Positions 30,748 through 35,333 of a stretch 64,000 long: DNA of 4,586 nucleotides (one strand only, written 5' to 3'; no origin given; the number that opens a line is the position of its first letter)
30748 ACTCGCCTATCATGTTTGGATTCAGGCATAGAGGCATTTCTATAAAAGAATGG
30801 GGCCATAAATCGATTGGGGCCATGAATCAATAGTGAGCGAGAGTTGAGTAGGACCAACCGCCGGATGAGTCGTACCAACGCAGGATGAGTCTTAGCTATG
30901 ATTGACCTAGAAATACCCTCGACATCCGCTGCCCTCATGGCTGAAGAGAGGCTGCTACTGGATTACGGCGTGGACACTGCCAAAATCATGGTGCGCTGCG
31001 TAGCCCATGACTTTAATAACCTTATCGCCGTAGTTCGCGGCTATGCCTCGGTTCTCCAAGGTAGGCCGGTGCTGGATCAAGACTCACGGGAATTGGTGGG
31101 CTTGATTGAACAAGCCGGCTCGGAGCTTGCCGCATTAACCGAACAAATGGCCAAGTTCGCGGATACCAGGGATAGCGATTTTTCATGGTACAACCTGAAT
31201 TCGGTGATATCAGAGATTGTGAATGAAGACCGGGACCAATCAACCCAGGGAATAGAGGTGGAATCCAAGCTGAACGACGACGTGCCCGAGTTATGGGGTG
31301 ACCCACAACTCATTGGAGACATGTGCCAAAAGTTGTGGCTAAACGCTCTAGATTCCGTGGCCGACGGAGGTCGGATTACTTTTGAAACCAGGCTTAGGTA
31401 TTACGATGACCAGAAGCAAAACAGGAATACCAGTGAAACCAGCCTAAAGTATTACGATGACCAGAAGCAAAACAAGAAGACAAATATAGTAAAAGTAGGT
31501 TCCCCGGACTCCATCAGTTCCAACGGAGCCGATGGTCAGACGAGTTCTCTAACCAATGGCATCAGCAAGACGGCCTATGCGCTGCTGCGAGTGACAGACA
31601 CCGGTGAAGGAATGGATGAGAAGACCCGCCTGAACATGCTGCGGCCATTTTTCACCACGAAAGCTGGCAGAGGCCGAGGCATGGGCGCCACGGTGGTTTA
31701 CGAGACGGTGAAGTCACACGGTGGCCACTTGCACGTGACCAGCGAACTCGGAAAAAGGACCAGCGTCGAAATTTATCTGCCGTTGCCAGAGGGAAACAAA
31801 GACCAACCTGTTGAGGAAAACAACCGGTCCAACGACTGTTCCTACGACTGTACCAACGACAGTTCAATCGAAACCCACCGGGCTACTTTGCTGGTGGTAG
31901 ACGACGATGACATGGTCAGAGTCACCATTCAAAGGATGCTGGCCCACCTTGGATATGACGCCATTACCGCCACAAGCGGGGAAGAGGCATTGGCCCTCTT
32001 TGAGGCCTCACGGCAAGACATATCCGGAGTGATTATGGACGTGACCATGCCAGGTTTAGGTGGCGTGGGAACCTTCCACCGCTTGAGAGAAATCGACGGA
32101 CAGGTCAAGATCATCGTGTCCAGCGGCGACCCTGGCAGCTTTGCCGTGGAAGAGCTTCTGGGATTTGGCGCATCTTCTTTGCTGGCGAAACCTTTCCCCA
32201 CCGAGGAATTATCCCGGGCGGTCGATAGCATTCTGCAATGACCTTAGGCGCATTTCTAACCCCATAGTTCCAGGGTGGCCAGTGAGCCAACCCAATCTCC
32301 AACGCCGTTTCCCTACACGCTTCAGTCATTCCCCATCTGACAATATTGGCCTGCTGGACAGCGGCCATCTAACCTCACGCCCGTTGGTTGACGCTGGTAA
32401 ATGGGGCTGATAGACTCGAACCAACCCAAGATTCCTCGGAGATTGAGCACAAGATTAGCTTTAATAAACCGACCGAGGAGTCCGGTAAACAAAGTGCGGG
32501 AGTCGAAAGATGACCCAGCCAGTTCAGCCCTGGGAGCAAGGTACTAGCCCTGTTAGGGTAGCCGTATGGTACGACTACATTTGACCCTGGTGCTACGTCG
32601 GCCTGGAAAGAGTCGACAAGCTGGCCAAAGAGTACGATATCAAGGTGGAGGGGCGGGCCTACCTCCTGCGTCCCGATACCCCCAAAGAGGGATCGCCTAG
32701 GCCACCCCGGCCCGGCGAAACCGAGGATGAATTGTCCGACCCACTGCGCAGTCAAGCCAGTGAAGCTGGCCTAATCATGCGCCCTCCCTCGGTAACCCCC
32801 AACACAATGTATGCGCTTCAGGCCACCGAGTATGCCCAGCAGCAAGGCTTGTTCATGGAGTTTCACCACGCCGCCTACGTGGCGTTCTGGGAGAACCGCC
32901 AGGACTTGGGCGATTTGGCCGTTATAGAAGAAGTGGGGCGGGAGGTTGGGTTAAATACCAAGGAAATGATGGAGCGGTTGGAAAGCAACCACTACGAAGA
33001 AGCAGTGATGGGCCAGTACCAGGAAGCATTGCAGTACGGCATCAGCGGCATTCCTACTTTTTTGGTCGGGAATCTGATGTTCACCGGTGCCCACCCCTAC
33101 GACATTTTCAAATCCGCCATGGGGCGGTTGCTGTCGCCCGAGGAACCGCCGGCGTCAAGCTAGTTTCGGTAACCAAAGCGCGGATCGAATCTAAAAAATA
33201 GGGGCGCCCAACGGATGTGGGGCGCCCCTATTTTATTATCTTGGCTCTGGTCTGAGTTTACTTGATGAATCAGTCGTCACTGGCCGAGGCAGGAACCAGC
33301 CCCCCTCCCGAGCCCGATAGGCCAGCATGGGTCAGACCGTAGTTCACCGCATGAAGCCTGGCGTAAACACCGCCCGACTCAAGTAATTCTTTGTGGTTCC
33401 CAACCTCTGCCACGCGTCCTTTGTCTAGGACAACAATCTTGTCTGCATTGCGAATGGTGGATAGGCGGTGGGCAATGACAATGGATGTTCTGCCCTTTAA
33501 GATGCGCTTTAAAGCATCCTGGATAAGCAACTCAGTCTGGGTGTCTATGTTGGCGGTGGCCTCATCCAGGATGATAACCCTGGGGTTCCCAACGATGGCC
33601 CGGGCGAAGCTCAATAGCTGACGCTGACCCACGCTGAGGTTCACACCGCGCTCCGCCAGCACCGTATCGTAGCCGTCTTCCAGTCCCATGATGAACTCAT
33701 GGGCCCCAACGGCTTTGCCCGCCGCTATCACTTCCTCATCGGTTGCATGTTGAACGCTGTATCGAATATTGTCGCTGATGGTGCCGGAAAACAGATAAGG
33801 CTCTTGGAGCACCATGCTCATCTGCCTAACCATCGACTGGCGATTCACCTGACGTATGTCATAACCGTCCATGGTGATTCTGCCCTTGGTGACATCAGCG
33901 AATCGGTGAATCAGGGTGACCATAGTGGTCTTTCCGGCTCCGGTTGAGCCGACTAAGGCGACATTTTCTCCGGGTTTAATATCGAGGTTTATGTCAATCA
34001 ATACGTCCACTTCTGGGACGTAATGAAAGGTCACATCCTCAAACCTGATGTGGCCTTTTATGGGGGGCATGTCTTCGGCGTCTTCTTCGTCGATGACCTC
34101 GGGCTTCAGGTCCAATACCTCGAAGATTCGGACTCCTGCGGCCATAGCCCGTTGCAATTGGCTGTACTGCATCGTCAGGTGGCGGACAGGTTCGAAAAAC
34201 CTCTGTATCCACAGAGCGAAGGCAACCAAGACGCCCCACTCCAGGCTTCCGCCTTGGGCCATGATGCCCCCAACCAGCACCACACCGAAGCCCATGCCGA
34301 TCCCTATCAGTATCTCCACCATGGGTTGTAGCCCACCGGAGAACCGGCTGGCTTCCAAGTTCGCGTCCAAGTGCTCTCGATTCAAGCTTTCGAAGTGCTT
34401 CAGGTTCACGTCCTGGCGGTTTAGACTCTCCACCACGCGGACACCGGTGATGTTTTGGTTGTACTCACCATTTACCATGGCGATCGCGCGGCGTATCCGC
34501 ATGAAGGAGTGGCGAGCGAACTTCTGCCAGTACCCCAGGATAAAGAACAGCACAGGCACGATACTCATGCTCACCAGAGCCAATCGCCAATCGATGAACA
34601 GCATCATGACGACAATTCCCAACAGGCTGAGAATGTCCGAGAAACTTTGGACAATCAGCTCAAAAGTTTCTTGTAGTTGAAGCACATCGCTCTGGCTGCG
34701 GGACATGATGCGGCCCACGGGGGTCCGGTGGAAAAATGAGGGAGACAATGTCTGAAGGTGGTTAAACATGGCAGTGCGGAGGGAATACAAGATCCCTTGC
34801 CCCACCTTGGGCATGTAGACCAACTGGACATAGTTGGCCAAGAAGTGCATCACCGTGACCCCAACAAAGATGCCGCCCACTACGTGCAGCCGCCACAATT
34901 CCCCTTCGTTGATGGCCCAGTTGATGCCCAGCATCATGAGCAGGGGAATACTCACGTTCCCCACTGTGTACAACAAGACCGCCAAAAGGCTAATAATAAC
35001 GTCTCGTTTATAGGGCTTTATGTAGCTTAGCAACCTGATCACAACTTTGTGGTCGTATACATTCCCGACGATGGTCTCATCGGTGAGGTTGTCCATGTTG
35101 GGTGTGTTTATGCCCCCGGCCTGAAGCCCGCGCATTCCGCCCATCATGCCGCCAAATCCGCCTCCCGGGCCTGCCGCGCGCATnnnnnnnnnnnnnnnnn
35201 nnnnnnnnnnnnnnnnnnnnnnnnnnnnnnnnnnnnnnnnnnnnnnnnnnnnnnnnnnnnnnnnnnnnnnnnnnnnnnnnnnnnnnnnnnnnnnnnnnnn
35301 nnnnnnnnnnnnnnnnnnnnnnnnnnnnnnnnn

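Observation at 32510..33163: DsbA/FrnE-like oxidoreductase with UGA in place of the first active-site Cys (U-P-W-C): a selenoprotein candidate missed by the ORF track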

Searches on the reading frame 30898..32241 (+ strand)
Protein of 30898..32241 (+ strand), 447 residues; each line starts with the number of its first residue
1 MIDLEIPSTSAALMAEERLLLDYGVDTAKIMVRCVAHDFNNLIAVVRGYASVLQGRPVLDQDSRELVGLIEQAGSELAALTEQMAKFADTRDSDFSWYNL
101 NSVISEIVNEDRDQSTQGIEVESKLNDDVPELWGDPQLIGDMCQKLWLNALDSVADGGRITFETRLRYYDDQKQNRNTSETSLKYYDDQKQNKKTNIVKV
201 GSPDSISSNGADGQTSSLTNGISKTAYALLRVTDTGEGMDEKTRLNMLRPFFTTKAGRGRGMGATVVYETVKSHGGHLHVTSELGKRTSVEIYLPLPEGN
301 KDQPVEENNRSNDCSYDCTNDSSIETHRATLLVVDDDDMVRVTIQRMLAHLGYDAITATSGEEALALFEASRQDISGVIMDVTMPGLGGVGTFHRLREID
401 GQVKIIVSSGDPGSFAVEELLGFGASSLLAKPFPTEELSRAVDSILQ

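Call 10: find_encoding_contigs(protein=window:30898-32241:+, flank=10000, max_places=4)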
Protein window:30898-32241:+ (447 aa): 3 contigs read that carry it; 3 places shown.
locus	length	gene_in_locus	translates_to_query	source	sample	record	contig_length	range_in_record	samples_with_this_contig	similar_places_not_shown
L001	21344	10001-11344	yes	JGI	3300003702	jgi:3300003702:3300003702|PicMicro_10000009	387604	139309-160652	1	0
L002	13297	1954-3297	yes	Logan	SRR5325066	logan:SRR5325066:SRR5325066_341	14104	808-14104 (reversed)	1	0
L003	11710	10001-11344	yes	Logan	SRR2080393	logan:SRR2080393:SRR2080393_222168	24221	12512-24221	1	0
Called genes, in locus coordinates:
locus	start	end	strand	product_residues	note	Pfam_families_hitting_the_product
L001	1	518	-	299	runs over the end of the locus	PF16881:LIAS_N, PF04055:Radical_SAM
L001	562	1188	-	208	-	PF00625:Guanylate_kin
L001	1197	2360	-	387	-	PF00275:EPSP_synthase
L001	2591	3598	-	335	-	PF03807:F420_oxidored, PF07991:KARI_N (faint), PF02153:PDH_N, PF20463:PDH_C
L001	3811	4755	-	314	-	PF13379:NMT1_2 (weak), PF09084:NMT1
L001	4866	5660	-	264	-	PF00561:Abhydrolase_1, PF12146:Hydrolase_4, PF12697:Abhydrolase_6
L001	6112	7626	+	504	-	PF00982:Glyco_transf_20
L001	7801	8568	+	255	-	PF02358:Trehalose_PPase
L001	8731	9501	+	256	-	PF00702:Hydrolase, PF13419:HAD_2, PF13242:Hydrolase_like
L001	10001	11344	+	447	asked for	PF00512:HisKA (weak), PF02518:HATPase_c, PF00072:Response_reg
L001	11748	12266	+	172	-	PF01323:DSBA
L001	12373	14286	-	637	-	PF00664:ABC_membrane, PF00005:ABC_tran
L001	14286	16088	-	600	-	PF00664:ABC_membrane, PF00005:ABC_tran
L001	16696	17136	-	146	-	PF01135:PCMT (weak), PF02527:GidB (weak), PF05175:MTS (weak), PF01209:Ubie_methyltran, PF13847:Methyltransf_31, PF08241:Methyltransf_11, PF08242:Methyltransf_12, PF13649:Methyltransf_25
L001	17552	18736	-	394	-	PF02771:Acyl-CoA_dh_N, PF08028:Acyl-CoA_dh_2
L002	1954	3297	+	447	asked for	PF00512:HisKA (weak), PF02518:HATPase_c, PF00072:Response_reg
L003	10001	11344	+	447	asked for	PF00512:HisKA (weak), PF02518:HATPase_c, PF00072:Response_reg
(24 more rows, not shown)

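Call 56: search_protein_families(library=ncbifam, proteins=[window:30898-32241:+], max_evalue=1e-10)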
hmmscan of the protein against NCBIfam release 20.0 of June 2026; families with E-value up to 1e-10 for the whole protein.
window:30898-32241:+ (447 aa): 30 families (the best 25 are shown)
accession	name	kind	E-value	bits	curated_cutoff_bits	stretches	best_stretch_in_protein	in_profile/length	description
NF010076.0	PRK13557.1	subfamily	1.2e-42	146.1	631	2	217-446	314-533/540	histidine kinase famiy protein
NF046020.1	HisKinCckABruc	equivalog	2.1e-41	141.7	1000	1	220-446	630-867/868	cell cycle histidine kinase CckA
NF010411.0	PRK13837.1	equivalog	2.8e-39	134.8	647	1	216-444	595-810/828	two-component system VirA-like sensor kinase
NF046026.1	HisKinCckACaul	equivalog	7.1e-37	126.8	1000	1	223-443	458-673/678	cell cycle histidine kinase CckA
NF052574.1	HisKinEspCMyxo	equivalog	2.2e-29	102.2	1200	1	223-446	563-783/785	serine histidine kinase EspC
NF008468.0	PRK11360.1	equivalog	3.6e-29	101.6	646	2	218-301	531-613/616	two-component system sensor histidine kinase AtoS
NF011874.0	PRK15347.1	equivalog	9.2e-24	83.5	852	1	327-443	689-807/921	two component system sensor kinase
NF041945.1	LuxN_Vibrio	equivalog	1.1e-23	83.3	1550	1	229-422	614-812/839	quorum-sensing autoinducer 1 sensor kinase/phosphatase LuxN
NF007688.0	PRK10364.1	equivalog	1.9e-23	83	479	1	222-302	379-457/460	two-component system sensor histidine kinase ZraS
TIGR02956.1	TMAO_torS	equivalog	9.3e-21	73.6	676.5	1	228-447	611-821/967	TMAO reductase system sensor histidine kinase/response regulator TorS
NF052573.1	HisKinEspAMyxo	equivalog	1.1e-19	70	1400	1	228-403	542-705/755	serine histidine kinase EspA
NF041947.1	LuxQ_Vibrio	equivalog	7.1e-16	57.3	1200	1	228-442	623-835/843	quorum-sensing autoinducer 2 sensor kinase/phosphatase LuxQ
NF038297.2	hybrid_HK_HrmK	equivalog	1.2e-15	57.2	725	1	229-406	385-566/607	hybrid histidine kinase/response regulator HrmK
NF045944.1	ResRegRpaBCyano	equivalog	2e-15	56.8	330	1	332-447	1-113/229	response regulator transcription factor RpaB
NF008099.0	PRK10841.1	equivalog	2.6e-15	55.3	920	0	315-409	811-903/949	two-component system sensor histidine kinase RcsC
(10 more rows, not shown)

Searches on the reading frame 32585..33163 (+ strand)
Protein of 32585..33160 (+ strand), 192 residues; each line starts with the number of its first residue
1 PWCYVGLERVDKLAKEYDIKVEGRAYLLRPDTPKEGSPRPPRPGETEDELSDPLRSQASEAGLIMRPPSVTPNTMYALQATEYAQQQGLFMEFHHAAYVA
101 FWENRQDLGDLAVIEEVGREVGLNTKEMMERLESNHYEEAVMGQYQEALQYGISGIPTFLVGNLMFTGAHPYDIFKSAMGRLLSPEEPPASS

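Call 11: find_encoding_contigs(protein=window:32645-33163:+, flank=10000, max_places=6)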
Protein window:32645-33163:+ (172 aa): 23 contigs read that carry it; 6 places shown.
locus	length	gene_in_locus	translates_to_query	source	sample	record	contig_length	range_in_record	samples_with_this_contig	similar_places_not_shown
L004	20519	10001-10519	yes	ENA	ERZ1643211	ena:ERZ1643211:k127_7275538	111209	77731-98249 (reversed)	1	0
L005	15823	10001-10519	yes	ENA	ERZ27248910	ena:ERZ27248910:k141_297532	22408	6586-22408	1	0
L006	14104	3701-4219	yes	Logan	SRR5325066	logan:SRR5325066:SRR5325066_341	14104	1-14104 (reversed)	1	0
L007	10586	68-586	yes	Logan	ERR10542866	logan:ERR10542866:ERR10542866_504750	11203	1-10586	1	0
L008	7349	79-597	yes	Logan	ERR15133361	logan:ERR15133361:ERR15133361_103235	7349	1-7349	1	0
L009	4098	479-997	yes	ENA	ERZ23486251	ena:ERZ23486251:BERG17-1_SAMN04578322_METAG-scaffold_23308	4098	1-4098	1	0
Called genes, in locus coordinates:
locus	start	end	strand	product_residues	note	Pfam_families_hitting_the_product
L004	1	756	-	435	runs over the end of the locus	PF00275:EPSP_synthase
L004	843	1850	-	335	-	PF03807:F420_oxidored, PF07991:KARI_N (weak), PF02153:PDH_N, PF20463:PDH_C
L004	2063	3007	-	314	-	PF13379:NMT1_2 (weak), PF09084:NMT1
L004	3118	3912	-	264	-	PF00561:Abhydrolase_1, PF12146:Hydrolase_4, PF12697:Abhydrolase_6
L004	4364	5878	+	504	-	PF00982:Glyco_transf_20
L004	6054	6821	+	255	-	PF02358:Trehalose_PPase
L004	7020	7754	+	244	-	PF00702:Hydrolase, PF13419:HAD_2, PF13242:Hydrolase_like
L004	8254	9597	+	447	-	PF00512:HisKA (weak), PF02518:HATPase_c, PF00072:Response_reg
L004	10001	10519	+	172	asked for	PF01323:DSBA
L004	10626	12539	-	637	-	PF00664:ABC_membrane, PF00005:ABC_tran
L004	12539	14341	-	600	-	PF00664:ABC_membrane, PF00005:ABC_tran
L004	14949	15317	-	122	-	PF01209:Ubie_methyltran, PF08241:Methyltransf_11, PF08242:Methyltransf_12, PF13649:Methyltransf_25, PF13847:Methyltransf_31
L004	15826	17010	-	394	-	PF02771:Acyl-CoA_dh_N, PF08028:Acyl-CoA_dh_2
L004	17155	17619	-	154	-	-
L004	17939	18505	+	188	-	PF01391:Collagen (weak), PF22701:Mala_s_1-like (faint), PF08450:SGL (faint), PF01436:NHL (weak), PF06739:SBBP (faint), PF01436:NHL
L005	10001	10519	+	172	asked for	PF01323:DSBA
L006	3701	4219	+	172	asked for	PF01323:DSBA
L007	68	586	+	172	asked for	PF01323:DSBA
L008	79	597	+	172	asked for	PF01323:DSBA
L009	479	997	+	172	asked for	PF01323:DSBA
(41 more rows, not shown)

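Call 61: search_protein_representatives(protein=window:32585-33160:+)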
Query: 192 residues. Proteins with E-value up to 0.001 (for the whole library): 4612; up to 1e-10: 751; up to 1e-30: 26. The best 150 are listed.
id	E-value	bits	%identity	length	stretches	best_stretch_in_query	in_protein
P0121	6.3e-49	182.8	67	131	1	65-190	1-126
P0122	5.7e-46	173.2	42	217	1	1-187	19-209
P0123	2.0e-44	168.1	73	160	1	14-121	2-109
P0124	4.2e-44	167.1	69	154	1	21-129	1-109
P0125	5.9e-42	160.1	64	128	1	13-127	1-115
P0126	7.5e-41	156.5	43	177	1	14-189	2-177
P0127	4.3e-39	150.7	29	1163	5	74-181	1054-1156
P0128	5.8e-36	140.5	28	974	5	71-186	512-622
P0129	6.3e-36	140.4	58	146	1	39-148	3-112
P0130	9.4e-36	139.8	46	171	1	23-186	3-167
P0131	1.1e-35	139.7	59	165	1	27-146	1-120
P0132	1.2e-35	139.5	43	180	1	15-185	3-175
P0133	1.2e-35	139.5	28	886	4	66-183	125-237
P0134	4.3e-35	137.7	44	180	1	27-189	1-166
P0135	1.4e-34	136.1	41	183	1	15-188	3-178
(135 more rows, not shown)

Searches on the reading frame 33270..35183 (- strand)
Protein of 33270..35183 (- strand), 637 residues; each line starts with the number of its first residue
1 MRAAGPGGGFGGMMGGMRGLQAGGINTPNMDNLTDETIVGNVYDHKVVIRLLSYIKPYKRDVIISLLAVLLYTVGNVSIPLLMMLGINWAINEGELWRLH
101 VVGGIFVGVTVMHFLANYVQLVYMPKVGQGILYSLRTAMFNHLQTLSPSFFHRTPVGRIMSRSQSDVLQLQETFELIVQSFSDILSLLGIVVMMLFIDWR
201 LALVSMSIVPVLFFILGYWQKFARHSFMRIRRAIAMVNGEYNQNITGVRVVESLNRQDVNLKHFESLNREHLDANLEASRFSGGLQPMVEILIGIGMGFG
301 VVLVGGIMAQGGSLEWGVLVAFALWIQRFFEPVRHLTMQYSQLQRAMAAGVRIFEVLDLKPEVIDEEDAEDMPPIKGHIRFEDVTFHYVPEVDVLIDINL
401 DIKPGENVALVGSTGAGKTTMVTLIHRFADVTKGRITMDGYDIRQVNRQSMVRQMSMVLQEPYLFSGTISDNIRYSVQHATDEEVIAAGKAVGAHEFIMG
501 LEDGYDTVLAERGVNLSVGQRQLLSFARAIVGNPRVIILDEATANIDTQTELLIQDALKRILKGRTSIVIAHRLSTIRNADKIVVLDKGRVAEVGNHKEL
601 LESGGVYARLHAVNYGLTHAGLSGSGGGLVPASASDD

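Call 56: search_protein_families(library=ncbifam, proteins=[window:33270-35183:-], max_evalue=1e-10)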
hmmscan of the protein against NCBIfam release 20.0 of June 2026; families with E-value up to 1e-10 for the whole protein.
window:33270-35183:- (637 aa): 155 families (the best 25 are shown)
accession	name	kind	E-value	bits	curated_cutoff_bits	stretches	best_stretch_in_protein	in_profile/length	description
TIGR02203.1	MsbA_lipidA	equivalog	8.3e-130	434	602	1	49-615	3-570/572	lipid A export permease/ATP-binding protein MsbA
NF052233.1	CphA_assoc_ABC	equivalog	7.9e-125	418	880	1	46-612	170-741/766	cyanophycin metabolism-associated ABC transporter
TIGR02204.1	MsbA_rel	hypoth_equivalog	2.7e-118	396.2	780.4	1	48-613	6-574/576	ABC transporter, permease/ATP-binding protein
TIGR00958.1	3a01208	subfamily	1.8e-114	383.5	874.6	1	42-610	143-710/711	antigen peptide transporter 2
NF045513.1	HepA_fam_ABC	equivalog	8.2e-111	371.3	725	1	90-613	85-608/610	heterocyst formation ABC transporter subunit HepA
NF008381.0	PRK11176.1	equivalog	2.3e-107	359.8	867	1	45-616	10-581/582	lipid A ABC transporter ATP-binding protein/permease MsbA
NF008056.1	PRK10790.1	equivalog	2.5e-106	356.5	746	1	48-612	11-573/584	SmdB family multidrug efflux ABC transporter permease/ATP-binding protein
NF010178.0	PRK13657.1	equivalog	3.2e-99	333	733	1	46-612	5-568/588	glucan ABC transporter ATP-binding protein/ permease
TIGR01846.1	type_I_sec_HlyB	subfamily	4.6e-95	319.4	725.55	1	61-612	140-690/694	type I secretion system permease/ATPase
TIGR03796.1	NHLM_micro_ABC1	equivalog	2.5e-92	310.3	853.3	1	47-610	141-708/710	NHLP family bacteriocin export ABC transporter peptidase/permease/ATPase subunit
TIGR03797.1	NHLM_micro_ABC2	equivalog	2.4e-87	294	709.4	1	54-611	130-682/686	NHLP bacteriocin export ABC transporter permease/ATPase subunit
NF000475.1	tet_ABC_46_B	exception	2.9e-86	290.3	1250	1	46-614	2-574/578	tetracycline efflux ABC transporter Tet(46) subunit B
TIGR03375.1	type_I_sec_LssB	subfamily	1.2e-84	285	693.1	1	95-602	184-690/696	type I secretion system permease/ATPase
TIGR01193.1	bacteriocin_ABC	subfamily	9.2e-82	275.7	523.85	1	47-611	143-706/708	peptide cleavage/export ABC transporter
NF008055.0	PRK10789.1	equivalog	2.3e-78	264.1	845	1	103-611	60-568/590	SmdA family multidrug ABC transporter permease/ATP-binding protein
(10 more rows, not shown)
